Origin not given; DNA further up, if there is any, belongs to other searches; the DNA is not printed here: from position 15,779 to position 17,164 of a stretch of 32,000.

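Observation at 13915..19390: glgX / AmgK-like anomeric kinase / glgE module: a possible non-canonical route to the GlgE donor substrate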

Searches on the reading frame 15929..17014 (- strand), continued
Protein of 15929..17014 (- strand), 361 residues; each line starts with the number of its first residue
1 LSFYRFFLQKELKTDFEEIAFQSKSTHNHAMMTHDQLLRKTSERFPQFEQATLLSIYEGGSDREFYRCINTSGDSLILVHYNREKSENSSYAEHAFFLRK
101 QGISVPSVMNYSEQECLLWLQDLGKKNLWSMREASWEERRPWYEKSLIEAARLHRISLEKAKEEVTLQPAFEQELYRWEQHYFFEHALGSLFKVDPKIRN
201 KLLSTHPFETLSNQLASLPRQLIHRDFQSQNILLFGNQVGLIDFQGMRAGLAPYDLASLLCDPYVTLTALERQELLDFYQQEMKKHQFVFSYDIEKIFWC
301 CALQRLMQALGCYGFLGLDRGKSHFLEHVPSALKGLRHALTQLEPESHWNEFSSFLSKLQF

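Call 55: find_encoding_contigs(protein=P0003, flank=10000, max_places=2)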
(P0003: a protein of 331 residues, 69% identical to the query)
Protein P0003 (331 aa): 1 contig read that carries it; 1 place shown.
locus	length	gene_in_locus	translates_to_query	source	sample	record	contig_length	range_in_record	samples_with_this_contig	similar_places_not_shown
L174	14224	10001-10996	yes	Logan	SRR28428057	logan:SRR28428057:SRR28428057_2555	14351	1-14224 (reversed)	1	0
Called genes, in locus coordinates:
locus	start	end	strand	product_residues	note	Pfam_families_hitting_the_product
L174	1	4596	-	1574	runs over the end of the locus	?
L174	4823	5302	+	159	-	PF22381:Staph_reg_Sar_Rot, PF01047:MarR, PF12802:MarR_2, PF13463:HTH_27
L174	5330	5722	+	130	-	PF07166:DUF1398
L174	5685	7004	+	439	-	PF01182:Glucosamine_iso, PF02502:LacAB_rpiB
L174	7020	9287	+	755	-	PF02922:CBM_48, PF00128:Alpha-amylase, PF21156:ISOA1-3_C (weak)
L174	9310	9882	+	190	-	-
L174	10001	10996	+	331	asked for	PF01636:APH, PF19974:TCAD9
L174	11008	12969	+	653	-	PF11896:GlgE_dom_N_S, PF00128:Alpha-amylase (weak), PF21702:GLGE_C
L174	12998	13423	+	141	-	PF00583:Acetyltransf_1, PF13673:Acetyltransf_10 (weak), PF13508:Acetyltransf_7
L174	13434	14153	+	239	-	PF03740:PdxJ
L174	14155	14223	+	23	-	?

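Call 56: find_encoding_contigs(protein=P0005, flank=10000, max_places=2)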
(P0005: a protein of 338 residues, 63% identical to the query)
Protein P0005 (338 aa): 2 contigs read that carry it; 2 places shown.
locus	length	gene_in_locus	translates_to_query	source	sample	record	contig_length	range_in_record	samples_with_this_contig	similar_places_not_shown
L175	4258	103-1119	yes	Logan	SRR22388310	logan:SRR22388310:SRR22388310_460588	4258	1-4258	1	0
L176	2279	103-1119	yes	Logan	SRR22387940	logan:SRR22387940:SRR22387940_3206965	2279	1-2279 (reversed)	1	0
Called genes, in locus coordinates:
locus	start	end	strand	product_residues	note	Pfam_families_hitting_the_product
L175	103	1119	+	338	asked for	PF01636:APH, PF19974:TCAD9 (weak)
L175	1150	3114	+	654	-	PF11896:GlgE_dom_N_S, PF21702:GLGE_C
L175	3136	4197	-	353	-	PF01612:DNA_pol_A_exo1, PF00570:HRDC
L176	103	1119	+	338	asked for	PF01636:APH, PF19974:TCAD9 (weak)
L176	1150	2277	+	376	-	?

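Call 58: find_encoding_contigs(protein=P0131, flank=5000, max_places=2)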
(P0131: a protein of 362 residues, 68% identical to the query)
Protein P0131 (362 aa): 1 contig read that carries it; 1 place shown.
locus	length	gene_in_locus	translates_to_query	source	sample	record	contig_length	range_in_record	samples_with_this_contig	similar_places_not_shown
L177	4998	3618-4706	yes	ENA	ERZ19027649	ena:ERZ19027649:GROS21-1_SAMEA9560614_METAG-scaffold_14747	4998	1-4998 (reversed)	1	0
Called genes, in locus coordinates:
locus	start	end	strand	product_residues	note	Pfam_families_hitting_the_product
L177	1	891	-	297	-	?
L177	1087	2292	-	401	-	-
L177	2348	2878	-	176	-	PF03734:YkuD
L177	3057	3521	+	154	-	PF00583:Acetyltransf_1, PF13673:Acetyltransf_10, PF13508:Acetyltransf_7, PF14542:Acetyltransf_CG (weak)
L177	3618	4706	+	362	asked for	PF00483:NTP_transferase, PF25087:GMPPB_C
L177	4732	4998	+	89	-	?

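Call 59: find_encoding_contigs(protein=P0132, flank=5000, max_places=2)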
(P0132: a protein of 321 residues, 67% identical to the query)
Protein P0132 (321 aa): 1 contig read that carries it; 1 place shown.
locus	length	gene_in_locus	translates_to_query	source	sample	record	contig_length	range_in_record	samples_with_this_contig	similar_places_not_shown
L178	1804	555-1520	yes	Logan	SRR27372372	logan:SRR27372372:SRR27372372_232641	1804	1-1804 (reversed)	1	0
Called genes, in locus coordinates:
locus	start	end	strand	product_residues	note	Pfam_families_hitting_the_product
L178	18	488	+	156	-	PF13527:Acetyltransf_9 (weak), PF00583:Acetyltransf_1, PF13673:Acetyltransf_10, PF13508:Acetyltransf_7, PF14542:Acetyltransf_CG (weak)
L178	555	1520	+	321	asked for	PF00483:NTP_transferase, PF00132:Hexapep (faint), PF25087:GMPPB_C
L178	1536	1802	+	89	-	?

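Call 65: search_solved_structures(query=L008:1364-2347:+, max_evalue=0.00001)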
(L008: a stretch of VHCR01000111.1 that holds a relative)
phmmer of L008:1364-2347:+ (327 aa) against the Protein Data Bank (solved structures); distinct sequences matched with E-value up to 0.00001: 37.
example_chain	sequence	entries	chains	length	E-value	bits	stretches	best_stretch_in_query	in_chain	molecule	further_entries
8x7s_B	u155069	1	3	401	5.7e-20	74.9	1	4-303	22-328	UTP--glucose-1-phosphate uridylyltransferase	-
7d72_K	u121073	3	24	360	3e-17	66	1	4-308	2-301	Mannose-1-phosphate guanyltransferase beta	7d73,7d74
7whr_B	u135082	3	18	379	1.5e-16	63.7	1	4-237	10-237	Nucleotidyl transferase family protein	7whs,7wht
4y7t_A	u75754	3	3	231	6.9e-16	61.5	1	4-240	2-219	Nucleotidyl transferase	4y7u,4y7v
7x8j_A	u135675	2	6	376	1.9e-15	60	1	4-314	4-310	Mannose-1-phosphate guanylyltransferase 1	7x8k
8yre_D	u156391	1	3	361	2.4e-15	59.7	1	4-314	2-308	Mannose-1-phosphate guanylyltransferase 1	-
8hhd_A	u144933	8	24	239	5.1e-12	48.7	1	4-233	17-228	Nucleotidyl transferase | N-acetylmuramate alpha-1-phosphate uridylyltransferase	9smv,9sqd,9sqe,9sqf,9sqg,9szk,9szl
5xhw_A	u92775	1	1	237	6.1e-12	48.5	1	6-235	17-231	Putative 6-deoxy-D-mannoheptose pathway protein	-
6jq8_A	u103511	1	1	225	6.3e-12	48.4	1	6-162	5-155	Putative 6-deoxy-D-mannoheptose pathway protein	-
5z09_A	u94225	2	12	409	7.6e-12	48.2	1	4-323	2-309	Dual sugar-1-phosphate nucleotidylyltransferase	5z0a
2ggo_A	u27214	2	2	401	1.3e-11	47.4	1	4-323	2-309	401aa long hypothetical glucose-1-phosphate thymidylyltransferase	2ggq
1jyk_A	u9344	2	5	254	2.8e-10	43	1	4-62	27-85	CTP:phosphocholine Cytidylyltransferase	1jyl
1tzf_A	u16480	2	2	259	3.7e-09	39.3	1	2-246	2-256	Glucose-1-phosphate cytidylyltransferase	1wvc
7d72_A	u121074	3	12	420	1.7e-08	37.2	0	3-136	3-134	Mannose-1-phosphate guanyltransferase alpha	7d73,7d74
8yre_A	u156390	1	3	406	2.1e-08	36.9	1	12-145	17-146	ADP-glucose pyrophosphorylase family protein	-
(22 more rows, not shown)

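Call 70: predict_structure(alignment_id=A3)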
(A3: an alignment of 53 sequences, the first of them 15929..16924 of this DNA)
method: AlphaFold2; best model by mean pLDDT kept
length: 331 residues; sequences in the alignment: 53
mean_pLDDT: 95.2   pTM: 0.92
mean pLDDT of the five models: 95.2, 95.2, 94.9, 94.7, 94.6
residues with pLDDT >= 90: 305; 70-90: 21; 50-70: 5; < 50: 0
segments of 3 or more residues with pLDDT < 50: none
pLDDT, mean of each block of 10 residues (from residue 1): 95 98 81 91 97 87 97 98 96 96 97 99 98 96 96 98 97 93 97 96 97 94 99 95 98 97 98 98 95 94 97 87 94 74
secondary structure, 60 per line:
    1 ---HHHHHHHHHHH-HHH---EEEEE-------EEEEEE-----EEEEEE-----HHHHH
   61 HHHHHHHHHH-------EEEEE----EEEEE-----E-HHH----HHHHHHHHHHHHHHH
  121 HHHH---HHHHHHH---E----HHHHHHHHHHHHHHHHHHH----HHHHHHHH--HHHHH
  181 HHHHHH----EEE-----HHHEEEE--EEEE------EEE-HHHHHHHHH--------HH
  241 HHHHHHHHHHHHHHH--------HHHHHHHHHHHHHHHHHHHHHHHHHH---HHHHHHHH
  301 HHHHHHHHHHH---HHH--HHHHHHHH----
elements in order: H4-14 E22-26 E34-39 E45-50 H56-70 E78-82 E87-91 H106-124 H128-134 H143-161 H166-173 H176-186 E191-193 E202-205 E208-211 E218-220 H222-230 H239-255 H264-289 H293-311 H320-327

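Call 72: fold_search(model_id=the predicted structure, library=pdb)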
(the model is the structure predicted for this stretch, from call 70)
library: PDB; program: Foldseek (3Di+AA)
matches with E <= 10: 1462; with E <= 0.001: 289
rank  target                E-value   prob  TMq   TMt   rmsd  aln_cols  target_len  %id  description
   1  3csv                  5.1e-15  1.00  0.77  0.79   3.8       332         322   20  Crystal structure of a putative aminoglycoside phosphotransferase (YP_614837.1) from Silicibacter sp. TM1040 at 2.15 A r (released 2008-04-22)
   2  9eto_A                3.3e-11  1.00  0.58  0.54   7.3       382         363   17  PsiK from Psilocybe cubensis (released 2024-11-06)
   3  8zic                  6.0e-11  1.00  0.61  0.57   6.8       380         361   17  Structure complex of 4-hydroxytryptamine kinase PsiK complexed with Mg2+ and Tryptamine (released 2025-04-02)
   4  8agy_A                2.2e-09  1.00  0.66  0.63   5.5       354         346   16  The Corramycin phosphotransferase in complex with Corramycin (released 2023-08-16)
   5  3hav_A                7.4e-09  1.00  0.61  0.67   5.7       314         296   14  Structure of the streptomycin-ATP-APH(2")-IIa ternary complex (released 2009-11-17)
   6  4dca                  7.4e-09  1.00  0.58  0.64   6.1       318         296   14  Crystal structure of aminoglycoside phosphotransferase APH(2'')-Ib, ADP-bound (released 2012-02-01)
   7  7w1a_B                7.7e-09  1.00  0.59  0.66   5.6       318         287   17  Crystal Structure of MPH-E in complex with GMP and Azithromycin (released 2023-04-26)
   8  3ham_A                8.1e-09  1.00  0.61  0.66   5.8       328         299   14  Structure of the gentamicin-APH(2")-IIa complex (released 2009-07-28)
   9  2qg7_B                8.6e-09  1.00  0.59  0.54   5.7       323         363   14  Plasmodium vivax ethanolamine kinase Pv091845 (released 2007-07-24)
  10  3mes_A                8.6e-09  1.00  0.59  0.55   7.2       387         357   12  Crystal structure of choline kinase from Cryptosporidium parvum Iowa II, cgd3_2030 (released 2010-04-07)
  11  2qg7_E                9.0e-09  1.00  0.56  0.51   6.4       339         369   14  Plasmodium vivax ethanolamine kinase Pv091845 (released 2007-07-24)
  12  2pyw_A                9.5e-09  1.00  0.48  0.40  15.1       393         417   14  Structure of A. thaliana 5-methylthioribose kinase in complex with ADP and MTR (released 2008-01-15)
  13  2ppq                  9.9e-09  1.00  0.62  0.66   5.8       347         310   17  Crystal structure of the homoserine kinase from Agrobacterium tumefaciens (released 2007-06-05)
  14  3uzr                  1.1e-08  1.00  0.62  0.67   5.9       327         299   13  Crystal structure of aminoglycoside phosphotransferase APH(2'')-Ib, apo form (released 2011-12-21)
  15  7w1a_A                1.1e-08  1.00  0.58  0.65   6.3       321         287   14  Crystal Structure of MPH-E in complex with GMP and Azithromycin (released 2023-04-26)
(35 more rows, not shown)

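Call 76: search_protein_families(library=ncbifam, proteins=[L173:5373-5837:+, L005:7857-8348:+], max_evalue=0.001)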
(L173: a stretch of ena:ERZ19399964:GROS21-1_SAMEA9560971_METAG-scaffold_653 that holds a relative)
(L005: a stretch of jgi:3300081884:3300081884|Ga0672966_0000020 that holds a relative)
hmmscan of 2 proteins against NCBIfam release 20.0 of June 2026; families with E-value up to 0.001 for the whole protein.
L173:5373-5837:+ (154 aa): 9 families
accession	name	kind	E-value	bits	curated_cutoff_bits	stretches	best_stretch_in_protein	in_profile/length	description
NF043067.1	AAC_6p_group_E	equivalog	4.3e-08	33.1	140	1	12-145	3-133/140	aminoglycoside 6'-N-acetyltransferase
NF007530.0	PRK10146.1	equivalog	2.8e-07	30.9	142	1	7-143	6-137/144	aminoalkylphosphonate N-acetyltransferase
NF040501.1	resist_ArsN2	equivalog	7.2e-07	28.9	125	1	83-142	49-104/133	arsenic resistance N-acetyltransferase ArsN2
TIGR01575.1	rimI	equivalog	2.2e-06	27.9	86.4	1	58-144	37-117/132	ribosomal protein S18-alanine N-acetyltransferase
NF041716.1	HxA_phane_GNAT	equivalog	5.6e-06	26.3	250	1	8-143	5-144/152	cyclophane-containing RiPP N-acetyltransferase HaaN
NF000482.1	AAC_3_XI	exception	2.1e-05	24.4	300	1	6-140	6-133/148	aminoglycoside N-acetyltransferase AAC(3)-XI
NF040503.1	resist_ArsN1a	equivalog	3.6e-05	23.6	170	1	89-142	83-136/159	arsinothricin resistance N-acetyltransferase ArsN1 family A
NF000360.1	sat4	exception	3.9e-05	23.8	380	1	84-142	98-156/180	streptothricin N-acetyltransferase Sat4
TIGR03448.1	mycothiol_MshD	equivalog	0.00014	21.3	163.1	0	90-142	236-288/294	mycothiol synthase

L005:7857-8348:+ (163 aa): 11 families
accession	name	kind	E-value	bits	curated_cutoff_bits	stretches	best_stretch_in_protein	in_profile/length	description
TIGR01575.1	rimI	equivalog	7e-08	32.7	86.4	1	58-155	37-127/132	ribosomal protein S18-alanine N-acetyltransferase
NF041716.1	HxA_phane_GNAT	equivalog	1.4e-07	31.5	250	1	6-142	3-143/152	cyclophane-containing RiPP N-acetyltransferase HaaN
NF007530.0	PRK10146.1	equivalog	7.7e-07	29.5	142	1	6-143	5-137/144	aminoalkylphosphonate N-acetyltransferase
NF040501.1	resist_ArsN2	equivalog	9.3e-07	28.5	125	1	84-141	50-103/133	arsenic resistance N-acetyltransferase ArsN2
NF040503.1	resist_ArsN1a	equivalog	2.1e-06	27.6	170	1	89-144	83-138/159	arsinothricin resistance N-acetyltransferase ArsN1 family A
NF000482.1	AAC_3_XI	exception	2.4e-06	27.4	300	1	53-140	48-133/148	aminoglycoside N-acetyltransferase AAC(3)-XI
NF043067.1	AAC_6p_group_E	equivalog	4e-06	26.8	140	1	13-141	4-129/140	aminoglycoside 6'-N-acetyltransferase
NF002959.0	PRK03624.1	equivalog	4e-06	26.6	124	1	87-147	77-137/147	GNAT family acetyltransferase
NF000487.1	stat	exception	2e-05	24.2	420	1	81-157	103-179/189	streptothricin N-acetyltransferase STAT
NF005840.0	PRK07757.1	equivalog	0.00034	20.6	154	1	55-141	44-120/153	N-acetyltransferase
NF007807.0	PRK10514.1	equivalog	0.00075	19.4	134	0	85-145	73-128/147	acetyltransferase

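Call 78: find_encoding_contigs(protein=P0144, flank=8000, max_places=2)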
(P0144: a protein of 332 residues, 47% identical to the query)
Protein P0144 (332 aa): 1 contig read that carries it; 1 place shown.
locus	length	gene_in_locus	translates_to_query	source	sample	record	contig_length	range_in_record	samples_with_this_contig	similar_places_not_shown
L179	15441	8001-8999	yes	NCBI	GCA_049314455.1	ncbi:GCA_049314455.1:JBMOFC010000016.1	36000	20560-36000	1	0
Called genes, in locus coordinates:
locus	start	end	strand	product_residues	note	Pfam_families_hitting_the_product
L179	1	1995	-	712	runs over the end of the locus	PF11412:DsbD_N, PF02683:DsbD_TM, PF13899:Thioredoxin_7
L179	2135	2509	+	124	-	-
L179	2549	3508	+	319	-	-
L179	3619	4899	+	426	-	PF00171:Aldedh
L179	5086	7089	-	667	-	PF02878:PGM_PMM_I, PF02879:PGM_PMM_II, PF02880:PGM_PMM_III, PF00408:PGM_PMM_IV (weak)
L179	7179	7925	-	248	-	PF03734:YkuD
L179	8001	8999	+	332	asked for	PF00483:NTP_transferase, PF12804:NTP_transf_3 (weak), PF25087:GMPPB_C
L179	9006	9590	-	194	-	PF01810:LysE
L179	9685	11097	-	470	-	PF05221:AdoHcyase, PF00670:AdoHcyase_NAD, PF02826:2-Hacid_dh_C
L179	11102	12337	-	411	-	PF00438:S-AdoMet_synt_N, PF02772:S-AdoMet_synt_M, PF02773:S-AdoMet_synt_C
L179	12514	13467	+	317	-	PF01022:HTH_5, PF12802:MarR_2 (weak), PF01209:Ubie_methyltran, PF13489:Methyltransf_23, PF08241:Methyltransf_11, PF08242:Methyltransf_12, PF13649:Methyltransf_25, PF13847:Methyltransf_31, +3 more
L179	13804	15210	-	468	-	PF07497:Rho_RNA_bind, PF00006:ATP-synt_ab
